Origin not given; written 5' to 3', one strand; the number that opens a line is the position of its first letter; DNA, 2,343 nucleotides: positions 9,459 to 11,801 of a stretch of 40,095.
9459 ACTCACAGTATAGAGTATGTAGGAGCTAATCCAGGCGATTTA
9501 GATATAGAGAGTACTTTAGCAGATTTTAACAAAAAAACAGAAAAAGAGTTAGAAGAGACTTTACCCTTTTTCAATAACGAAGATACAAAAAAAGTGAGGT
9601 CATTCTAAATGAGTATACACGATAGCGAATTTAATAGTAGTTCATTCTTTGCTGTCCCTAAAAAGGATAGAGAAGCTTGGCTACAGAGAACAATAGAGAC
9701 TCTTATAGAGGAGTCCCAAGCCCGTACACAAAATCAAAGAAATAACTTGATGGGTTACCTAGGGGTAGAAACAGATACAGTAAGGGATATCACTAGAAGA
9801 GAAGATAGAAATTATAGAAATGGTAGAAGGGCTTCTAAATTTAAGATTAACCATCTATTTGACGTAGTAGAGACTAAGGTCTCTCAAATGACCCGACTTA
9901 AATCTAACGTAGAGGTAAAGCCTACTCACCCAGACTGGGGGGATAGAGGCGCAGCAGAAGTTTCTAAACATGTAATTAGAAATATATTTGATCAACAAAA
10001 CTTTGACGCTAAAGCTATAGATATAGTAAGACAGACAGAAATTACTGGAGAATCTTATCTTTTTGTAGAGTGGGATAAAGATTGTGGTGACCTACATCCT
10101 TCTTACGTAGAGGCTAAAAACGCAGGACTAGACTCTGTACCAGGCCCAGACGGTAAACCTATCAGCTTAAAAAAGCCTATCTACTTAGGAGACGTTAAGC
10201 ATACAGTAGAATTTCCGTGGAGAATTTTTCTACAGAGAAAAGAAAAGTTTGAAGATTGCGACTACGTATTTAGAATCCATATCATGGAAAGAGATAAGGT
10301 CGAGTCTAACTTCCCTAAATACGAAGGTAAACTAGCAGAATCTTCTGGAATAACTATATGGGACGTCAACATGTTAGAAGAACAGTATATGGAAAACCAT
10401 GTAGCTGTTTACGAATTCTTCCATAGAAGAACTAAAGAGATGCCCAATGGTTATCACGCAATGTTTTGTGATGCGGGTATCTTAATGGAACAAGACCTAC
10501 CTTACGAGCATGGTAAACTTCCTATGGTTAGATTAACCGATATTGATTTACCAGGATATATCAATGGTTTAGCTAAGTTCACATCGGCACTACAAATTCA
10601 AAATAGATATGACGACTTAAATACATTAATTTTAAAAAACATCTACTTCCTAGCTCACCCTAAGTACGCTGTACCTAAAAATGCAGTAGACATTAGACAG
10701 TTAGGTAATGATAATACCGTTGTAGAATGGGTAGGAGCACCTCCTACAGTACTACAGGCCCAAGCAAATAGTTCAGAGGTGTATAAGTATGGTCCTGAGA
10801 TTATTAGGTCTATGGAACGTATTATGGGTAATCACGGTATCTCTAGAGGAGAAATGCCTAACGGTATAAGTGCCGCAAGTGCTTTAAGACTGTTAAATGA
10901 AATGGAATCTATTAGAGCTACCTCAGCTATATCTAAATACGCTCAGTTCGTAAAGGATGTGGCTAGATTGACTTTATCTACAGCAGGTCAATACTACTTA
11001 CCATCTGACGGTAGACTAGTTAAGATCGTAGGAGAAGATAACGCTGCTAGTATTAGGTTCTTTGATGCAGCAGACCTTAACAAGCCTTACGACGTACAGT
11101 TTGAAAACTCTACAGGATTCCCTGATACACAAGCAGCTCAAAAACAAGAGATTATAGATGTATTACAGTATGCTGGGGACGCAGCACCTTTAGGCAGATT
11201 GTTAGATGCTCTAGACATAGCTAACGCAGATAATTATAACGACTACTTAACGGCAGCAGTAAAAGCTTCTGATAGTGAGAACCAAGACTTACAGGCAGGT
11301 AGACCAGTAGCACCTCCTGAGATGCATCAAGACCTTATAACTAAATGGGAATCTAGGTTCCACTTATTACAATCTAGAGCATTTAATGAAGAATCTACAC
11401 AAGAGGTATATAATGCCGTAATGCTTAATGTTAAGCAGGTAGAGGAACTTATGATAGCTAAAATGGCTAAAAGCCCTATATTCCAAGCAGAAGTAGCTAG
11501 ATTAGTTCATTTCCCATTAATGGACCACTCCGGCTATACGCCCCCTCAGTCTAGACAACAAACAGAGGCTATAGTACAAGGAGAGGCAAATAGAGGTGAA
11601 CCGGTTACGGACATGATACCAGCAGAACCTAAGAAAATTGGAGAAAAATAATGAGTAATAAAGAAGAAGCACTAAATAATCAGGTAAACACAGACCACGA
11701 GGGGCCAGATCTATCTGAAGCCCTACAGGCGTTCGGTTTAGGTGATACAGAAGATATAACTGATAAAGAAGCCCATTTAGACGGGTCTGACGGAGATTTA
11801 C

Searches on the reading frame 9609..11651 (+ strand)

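Call 14: search_protein_families(library=phrogs, proteins=[window:9609-11651:+])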
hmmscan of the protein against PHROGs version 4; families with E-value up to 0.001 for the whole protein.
window:9609-11651:+ (680 aa): 1 family
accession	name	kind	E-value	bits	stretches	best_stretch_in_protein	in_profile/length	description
phrog_156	-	head and packaging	3e-27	96.4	1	68-626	51-642/681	portal protein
